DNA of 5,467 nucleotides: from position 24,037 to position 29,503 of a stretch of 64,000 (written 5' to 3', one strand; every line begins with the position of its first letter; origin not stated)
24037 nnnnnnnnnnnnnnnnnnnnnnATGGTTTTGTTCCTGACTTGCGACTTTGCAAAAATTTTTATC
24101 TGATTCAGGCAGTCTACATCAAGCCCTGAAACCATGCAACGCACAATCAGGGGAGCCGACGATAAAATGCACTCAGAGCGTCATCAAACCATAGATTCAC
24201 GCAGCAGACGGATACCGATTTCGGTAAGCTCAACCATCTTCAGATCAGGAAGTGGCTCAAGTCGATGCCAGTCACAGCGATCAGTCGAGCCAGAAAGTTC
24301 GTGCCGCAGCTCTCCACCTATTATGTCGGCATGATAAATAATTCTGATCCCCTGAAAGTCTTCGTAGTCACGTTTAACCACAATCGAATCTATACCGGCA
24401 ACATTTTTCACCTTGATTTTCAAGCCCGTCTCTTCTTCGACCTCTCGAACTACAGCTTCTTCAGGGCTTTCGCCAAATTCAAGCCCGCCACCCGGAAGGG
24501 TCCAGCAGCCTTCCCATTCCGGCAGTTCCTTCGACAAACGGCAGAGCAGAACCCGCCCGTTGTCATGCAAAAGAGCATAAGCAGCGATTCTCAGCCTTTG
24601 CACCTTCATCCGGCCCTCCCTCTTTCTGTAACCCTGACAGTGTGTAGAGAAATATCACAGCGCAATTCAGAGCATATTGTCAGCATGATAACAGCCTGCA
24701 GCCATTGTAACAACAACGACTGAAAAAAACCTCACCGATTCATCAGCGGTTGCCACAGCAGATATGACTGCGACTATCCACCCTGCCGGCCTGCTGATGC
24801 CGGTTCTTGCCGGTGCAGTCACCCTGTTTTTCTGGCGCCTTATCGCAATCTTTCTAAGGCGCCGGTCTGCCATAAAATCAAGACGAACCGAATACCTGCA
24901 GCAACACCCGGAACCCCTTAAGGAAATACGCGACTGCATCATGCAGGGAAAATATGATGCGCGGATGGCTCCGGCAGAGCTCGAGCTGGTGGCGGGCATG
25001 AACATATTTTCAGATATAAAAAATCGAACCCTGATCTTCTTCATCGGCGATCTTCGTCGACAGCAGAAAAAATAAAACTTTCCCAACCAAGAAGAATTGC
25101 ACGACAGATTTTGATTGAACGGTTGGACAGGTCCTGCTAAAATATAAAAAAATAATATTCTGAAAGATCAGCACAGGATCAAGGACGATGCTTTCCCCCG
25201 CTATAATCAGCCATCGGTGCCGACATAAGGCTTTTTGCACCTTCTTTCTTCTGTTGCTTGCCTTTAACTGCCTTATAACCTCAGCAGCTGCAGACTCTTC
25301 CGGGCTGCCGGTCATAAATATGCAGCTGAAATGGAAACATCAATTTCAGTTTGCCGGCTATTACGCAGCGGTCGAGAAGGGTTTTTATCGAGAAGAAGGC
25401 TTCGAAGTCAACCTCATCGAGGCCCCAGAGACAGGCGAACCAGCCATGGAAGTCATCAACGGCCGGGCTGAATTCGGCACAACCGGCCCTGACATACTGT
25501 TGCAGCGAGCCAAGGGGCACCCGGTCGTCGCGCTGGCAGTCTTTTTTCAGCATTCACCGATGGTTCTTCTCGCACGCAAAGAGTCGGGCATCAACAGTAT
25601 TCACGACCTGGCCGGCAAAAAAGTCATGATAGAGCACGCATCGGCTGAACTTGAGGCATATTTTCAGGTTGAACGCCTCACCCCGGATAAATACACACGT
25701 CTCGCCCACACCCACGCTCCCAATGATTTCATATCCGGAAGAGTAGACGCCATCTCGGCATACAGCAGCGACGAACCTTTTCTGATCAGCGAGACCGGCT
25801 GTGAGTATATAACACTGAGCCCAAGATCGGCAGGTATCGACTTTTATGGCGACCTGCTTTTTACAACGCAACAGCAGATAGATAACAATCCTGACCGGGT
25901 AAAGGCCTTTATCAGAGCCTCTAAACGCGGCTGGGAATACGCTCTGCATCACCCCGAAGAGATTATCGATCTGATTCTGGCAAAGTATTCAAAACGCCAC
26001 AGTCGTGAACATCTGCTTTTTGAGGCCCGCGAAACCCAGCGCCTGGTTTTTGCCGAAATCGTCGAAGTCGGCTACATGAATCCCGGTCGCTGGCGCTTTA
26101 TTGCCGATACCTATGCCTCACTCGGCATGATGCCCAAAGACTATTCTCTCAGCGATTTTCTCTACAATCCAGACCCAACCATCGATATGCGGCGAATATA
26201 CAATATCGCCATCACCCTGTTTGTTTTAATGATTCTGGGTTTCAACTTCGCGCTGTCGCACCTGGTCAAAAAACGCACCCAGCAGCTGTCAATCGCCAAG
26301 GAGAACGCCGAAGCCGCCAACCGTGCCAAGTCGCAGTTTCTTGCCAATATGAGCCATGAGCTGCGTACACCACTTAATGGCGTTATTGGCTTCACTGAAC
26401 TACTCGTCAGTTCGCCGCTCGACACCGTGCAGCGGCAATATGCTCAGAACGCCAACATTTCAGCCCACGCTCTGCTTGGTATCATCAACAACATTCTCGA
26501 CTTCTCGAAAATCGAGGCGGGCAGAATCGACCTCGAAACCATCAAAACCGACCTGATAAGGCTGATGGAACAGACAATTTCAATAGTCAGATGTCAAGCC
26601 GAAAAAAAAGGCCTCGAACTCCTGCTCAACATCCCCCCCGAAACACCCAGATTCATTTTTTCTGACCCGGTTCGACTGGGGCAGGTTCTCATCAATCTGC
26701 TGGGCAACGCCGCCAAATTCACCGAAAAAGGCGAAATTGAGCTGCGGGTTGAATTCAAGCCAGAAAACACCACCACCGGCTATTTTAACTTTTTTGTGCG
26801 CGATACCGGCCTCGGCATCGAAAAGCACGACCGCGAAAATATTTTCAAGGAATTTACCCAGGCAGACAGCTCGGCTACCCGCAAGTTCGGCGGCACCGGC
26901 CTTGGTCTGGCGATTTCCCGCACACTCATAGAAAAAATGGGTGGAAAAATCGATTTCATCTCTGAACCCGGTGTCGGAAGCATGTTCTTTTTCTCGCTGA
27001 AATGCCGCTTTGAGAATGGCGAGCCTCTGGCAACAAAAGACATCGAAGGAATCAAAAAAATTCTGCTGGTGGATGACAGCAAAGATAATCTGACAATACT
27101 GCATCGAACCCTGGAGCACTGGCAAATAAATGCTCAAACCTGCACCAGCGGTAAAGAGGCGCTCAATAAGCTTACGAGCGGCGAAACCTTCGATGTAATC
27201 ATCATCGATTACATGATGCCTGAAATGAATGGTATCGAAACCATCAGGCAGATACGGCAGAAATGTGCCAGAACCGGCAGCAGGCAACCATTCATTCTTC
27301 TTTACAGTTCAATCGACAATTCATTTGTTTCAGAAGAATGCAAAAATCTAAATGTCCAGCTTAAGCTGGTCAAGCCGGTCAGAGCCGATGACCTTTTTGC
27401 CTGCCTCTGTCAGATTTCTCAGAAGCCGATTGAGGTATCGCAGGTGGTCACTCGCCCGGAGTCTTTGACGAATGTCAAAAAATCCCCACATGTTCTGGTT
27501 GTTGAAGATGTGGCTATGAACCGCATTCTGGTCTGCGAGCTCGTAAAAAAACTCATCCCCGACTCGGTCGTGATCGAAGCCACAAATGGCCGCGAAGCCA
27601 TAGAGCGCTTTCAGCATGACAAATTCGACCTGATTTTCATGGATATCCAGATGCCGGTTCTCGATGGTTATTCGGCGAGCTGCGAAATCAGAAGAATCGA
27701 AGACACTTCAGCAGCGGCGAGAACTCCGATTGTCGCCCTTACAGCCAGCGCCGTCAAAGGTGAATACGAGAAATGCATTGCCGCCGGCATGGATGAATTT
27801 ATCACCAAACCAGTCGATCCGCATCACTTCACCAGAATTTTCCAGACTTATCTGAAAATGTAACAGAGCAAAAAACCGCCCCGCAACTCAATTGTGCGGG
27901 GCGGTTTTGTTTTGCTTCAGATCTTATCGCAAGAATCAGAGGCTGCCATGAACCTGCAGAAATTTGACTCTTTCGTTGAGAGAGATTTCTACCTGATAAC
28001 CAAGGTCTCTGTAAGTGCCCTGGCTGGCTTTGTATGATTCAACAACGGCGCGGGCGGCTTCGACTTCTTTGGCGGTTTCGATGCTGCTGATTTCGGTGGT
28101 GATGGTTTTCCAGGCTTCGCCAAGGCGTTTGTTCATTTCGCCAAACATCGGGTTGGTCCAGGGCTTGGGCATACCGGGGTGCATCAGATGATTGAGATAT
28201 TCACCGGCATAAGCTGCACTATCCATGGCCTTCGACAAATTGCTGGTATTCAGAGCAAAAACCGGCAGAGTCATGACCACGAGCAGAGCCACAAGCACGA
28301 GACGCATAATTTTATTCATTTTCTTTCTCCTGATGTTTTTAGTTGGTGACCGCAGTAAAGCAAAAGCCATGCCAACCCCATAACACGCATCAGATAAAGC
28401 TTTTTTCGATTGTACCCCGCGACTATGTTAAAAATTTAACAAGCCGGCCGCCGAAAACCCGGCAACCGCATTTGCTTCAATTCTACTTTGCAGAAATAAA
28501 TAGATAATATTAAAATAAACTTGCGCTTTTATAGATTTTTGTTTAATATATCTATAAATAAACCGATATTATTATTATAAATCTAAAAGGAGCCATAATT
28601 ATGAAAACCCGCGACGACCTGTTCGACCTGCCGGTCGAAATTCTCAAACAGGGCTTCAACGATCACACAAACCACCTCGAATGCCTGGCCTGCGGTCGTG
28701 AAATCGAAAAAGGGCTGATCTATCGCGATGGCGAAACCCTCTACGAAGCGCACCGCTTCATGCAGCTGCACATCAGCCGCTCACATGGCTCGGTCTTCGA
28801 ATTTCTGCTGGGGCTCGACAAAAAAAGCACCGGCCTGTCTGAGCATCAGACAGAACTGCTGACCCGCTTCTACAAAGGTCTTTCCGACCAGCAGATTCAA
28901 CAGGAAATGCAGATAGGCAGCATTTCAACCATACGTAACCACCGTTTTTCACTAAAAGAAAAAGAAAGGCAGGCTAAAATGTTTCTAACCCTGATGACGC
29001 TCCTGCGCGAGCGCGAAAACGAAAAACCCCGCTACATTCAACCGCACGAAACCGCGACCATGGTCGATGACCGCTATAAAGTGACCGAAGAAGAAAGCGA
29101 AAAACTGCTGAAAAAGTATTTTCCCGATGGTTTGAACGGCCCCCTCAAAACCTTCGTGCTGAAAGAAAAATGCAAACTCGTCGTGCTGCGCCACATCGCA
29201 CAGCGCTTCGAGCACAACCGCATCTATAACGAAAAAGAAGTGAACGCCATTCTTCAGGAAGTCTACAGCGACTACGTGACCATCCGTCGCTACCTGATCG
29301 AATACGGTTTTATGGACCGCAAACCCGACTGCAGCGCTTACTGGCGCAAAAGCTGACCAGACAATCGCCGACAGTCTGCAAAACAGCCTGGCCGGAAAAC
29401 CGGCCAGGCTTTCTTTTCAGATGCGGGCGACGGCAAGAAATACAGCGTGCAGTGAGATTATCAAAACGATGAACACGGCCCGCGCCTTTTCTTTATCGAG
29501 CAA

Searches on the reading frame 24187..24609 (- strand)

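Call 3: search_protein_families(library=pfam, proteins=[window:24187-24609:-], max_evalue=0.01)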
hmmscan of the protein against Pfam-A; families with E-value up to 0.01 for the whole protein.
window:24187-24609:- (141 aa): 2 families
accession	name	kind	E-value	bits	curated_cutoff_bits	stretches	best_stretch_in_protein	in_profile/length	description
PF00293.34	NUDIX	-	1.7e-18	67.3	21.1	1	7-122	3-120/134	NUDIX domain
PF14815.12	NUDIX_4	-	8.2e-06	26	35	1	11-124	2-102/113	NUDIX domain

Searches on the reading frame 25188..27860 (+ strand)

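Call 3: search_protein_families(library=pfam, proteins=[window:25188-27860:+], max_evalue=0.01)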
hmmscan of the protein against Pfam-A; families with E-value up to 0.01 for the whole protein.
window:25188-27860:+ (891 aa): 6 families
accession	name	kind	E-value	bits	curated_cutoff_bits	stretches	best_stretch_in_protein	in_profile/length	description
PF09084.16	NMT1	-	4e-49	167.9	20.5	1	52-258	1-215/216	NMT1/THI5 like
PF00072.30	Response_reg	-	1.5e-42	144.7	30.2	2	769-882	1-107/111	Response regulator receiver domain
PF02518.31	HATPase_c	-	5.6e-26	91.6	26.4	1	493-605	2-108/111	Histidine kinase-, DNA gyrase B-, and HSP90-like ATPase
PF00512.31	HisKA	-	2.3e-21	76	26.9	1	380-445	1-66/66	His Kinase A (phospho-acceptor) domain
PF12974.12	Phosphonate-bd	-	3.5e-05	23.7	27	1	77-152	34-114/242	ABC transporter, phosphonate, periplasmic substrate-binding protein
PF23198.2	PDE8A_N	-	0.0043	17.4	29.6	0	799-863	41-103/147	PDE8A-like, N-terminal domain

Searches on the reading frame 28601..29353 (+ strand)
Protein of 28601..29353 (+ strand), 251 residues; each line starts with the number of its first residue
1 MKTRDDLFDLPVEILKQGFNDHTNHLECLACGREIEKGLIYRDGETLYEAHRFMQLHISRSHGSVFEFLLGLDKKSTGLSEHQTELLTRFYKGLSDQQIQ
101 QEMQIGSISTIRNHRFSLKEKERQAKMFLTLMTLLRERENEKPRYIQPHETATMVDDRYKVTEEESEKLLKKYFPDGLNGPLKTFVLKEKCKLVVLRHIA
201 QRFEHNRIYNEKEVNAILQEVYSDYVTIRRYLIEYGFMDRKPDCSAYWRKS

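Call 54: search_protein_families(library=pfam, proteins=[window:28601-29353:+], max_evalue=0.001)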
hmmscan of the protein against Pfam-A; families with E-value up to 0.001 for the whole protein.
window:28601-29353:+ (251 aa): 1 family
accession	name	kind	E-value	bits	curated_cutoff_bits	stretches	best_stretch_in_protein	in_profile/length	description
PF09860.14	DUF2087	-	7.7e-28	96.9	22.4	1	182-249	2-69/69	Uncharacterized protein conserved in bacteria (DUF2087)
